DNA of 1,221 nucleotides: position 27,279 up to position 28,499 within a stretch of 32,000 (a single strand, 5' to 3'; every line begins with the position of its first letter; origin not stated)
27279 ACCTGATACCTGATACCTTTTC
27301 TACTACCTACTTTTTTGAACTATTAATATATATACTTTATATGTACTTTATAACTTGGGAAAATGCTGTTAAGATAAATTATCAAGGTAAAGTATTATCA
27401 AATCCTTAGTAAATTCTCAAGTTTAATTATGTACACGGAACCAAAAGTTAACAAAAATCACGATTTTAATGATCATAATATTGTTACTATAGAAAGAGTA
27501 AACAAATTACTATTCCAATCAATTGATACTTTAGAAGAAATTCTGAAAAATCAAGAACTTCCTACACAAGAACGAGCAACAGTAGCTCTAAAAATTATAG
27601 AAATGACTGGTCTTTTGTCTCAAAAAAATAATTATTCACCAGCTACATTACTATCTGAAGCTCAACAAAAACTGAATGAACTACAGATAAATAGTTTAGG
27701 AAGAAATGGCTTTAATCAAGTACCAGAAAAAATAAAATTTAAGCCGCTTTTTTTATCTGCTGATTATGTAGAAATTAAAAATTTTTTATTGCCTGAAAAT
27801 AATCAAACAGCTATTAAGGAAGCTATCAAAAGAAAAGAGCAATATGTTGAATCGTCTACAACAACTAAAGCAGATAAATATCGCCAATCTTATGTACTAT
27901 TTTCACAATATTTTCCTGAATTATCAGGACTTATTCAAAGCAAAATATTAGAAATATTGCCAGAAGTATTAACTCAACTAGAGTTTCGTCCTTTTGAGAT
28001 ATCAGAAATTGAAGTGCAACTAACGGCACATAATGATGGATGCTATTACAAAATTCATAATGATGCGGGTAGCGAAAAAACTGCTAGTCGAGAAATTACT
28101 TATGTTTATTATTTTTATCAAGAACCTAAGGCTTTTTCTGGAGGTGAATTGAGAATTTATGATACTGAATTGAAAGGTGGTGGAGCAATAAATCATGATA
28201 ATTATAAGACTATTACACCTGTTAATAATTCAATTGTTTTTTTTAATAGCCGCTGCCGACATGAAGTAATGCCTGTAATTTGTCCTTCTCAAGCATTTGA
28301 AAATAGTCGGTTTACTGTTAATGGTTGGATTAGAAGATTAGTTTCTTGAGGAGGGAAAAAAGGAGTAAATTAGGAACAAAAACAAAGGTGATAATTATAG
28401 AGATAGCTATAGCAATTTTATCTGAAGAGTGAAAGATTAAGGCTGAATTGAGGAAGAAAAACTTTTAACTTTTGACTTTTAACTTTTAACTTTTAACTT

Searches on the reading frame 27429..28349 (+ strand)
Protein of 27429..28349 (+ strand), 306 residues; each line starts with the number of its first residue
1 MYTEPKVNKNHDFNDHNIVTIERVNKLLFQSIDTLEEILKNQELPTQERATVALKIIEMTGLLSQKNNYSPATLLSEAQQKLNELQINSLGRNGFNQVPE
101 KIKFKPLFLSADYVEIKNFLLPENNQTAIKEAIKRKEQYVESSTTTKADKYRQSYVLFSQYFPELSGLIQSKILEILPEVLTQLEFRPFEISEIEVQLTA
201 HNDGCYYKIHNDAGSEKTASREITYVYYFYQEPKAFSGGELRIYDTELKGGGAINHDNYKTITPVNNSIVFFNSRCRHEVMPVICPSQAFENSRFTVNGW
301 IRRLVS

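Call 57: search_protein_families(library=pfam, proteins=[window:27429-28349:+], max_evalue=0.001)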
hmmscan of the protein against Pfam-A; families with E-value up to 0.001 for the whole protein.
window:27429-28349:+ (306 aa): 2 families
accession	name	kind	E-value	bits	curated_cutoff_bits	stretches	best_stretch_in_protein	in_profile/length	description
PF13640.12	2OG-FeII_Oxy_3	-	2.6e-19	70.4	27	1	197-302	2-98/98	2OG-Fe(II) oxygenase superfamily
PF13661.12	2OG-FeII_Oxy_4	-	1.2e-13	51.8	27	1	197-302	2-98/98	2OG-Fe(II) oxygenase superfamily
